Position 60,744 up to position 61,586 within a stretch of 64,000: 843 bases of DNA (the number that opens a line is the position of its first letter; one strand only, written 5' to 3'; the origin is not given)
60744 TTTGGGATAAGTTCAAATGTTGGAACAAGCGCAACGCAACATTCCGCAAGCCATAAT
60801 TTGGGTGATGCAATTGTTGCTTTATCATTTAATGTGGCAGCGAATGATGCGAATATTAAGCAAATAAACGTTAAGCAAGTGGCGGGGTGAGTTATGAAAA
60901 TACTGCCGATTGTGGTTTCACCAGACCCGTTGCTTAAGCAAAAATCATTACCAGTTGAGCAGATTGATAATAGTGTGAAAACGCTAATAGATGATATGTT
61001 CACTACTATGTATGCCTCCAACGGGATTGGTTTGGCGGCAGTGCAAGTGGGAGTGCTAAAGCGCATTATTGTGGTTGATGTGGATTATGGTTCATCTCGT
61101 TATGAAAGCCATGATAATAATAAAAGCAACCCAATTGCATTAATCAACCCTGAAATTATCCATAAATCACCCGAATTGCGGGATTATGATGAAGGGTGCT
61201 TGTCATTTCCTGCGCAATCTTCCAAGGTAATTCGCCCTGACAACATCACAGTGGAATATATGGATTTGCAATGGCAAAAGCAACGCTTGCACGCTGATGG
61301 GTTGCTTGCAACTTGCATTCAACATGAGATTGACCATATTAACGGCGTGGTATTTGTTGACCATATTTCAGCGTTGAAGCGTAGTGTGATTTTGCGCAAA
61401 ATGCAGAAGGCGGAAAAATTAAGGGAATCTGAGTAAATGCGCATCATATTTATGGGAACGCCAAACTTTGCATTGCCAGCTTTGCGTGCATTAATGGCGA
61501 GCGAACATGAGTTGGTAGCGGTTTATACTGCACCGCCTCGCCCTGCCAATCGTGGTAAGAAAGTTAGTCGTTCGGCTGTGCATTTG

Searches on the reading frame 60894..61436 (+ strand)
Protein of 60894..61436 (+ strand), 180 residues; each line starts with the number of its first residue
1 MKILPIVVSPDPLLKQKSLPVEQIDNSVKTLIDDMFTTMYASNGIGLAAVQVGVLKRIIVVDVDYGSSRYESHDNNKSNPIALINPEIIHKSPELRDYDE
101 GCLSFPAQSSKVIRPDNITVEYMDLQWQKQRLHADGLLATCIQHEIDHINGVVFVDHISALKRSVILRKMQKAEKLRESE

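Call 49: find_encoding_contigs(protein=window:60894-61436:+, flank=10000, max_places=2)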
Protein window:60894-61436:+ (180 aa): 8 contigs read that carry it; 2 places shown.
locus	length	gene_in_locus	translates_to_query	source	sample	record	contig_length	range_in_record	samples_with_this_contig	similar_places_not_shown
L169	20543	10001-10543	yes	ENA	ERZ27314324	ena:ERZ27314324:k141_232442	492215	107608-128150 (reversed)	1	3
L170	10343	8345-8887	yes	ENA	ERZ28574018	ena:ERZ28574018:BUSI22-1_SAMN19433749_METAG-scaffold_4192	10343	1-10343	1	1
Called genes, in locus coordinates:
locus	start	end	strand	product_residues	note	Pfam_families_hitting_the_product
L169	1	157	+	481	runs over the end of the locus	PF00224:PK, PF03328:HpcH_HpaI (faint), PF02887:PK_C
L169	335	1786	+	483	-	PF00483:NTP_transferase, PF12804:NTP_transf_3, PF22640:ManC_GMP_beta-helix (weak), PF01050:MannoseP_isomer, PF07883:Cupin_2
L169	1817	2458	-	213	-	PF06055:ExoD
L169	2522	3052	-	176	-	PF00226:DnaJ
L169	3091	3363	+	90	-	PF01722:BolA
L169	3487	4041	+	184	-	PF04442:CtaG_Cox11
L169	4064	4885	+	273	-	PF00510:COX3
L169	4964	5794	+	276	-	-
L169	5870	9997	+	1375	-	PF00133:tRNA-synt_1, PF09334:tRNA-synt_1g, PF13302:Acetyltransf_3, PF00583:Acetyltransf_1 (weak), PF08264:Anticodon_1, PF19302:DUF5915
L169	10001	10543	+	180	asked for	PF01327:Pep_deformylase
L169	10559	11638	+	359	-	PF00551:Formyl_trans_N, PF02911:Formyl_trans_C (weak)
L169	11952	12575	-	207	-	-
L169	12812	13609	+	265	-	PF01618:MotA_ExbB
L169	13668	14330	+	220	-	PF13677:MotB_plug, PF00691:OmpA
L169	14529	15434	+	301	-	PF03741:TerC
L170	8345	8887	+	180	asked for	PF01327:Pep_deformylase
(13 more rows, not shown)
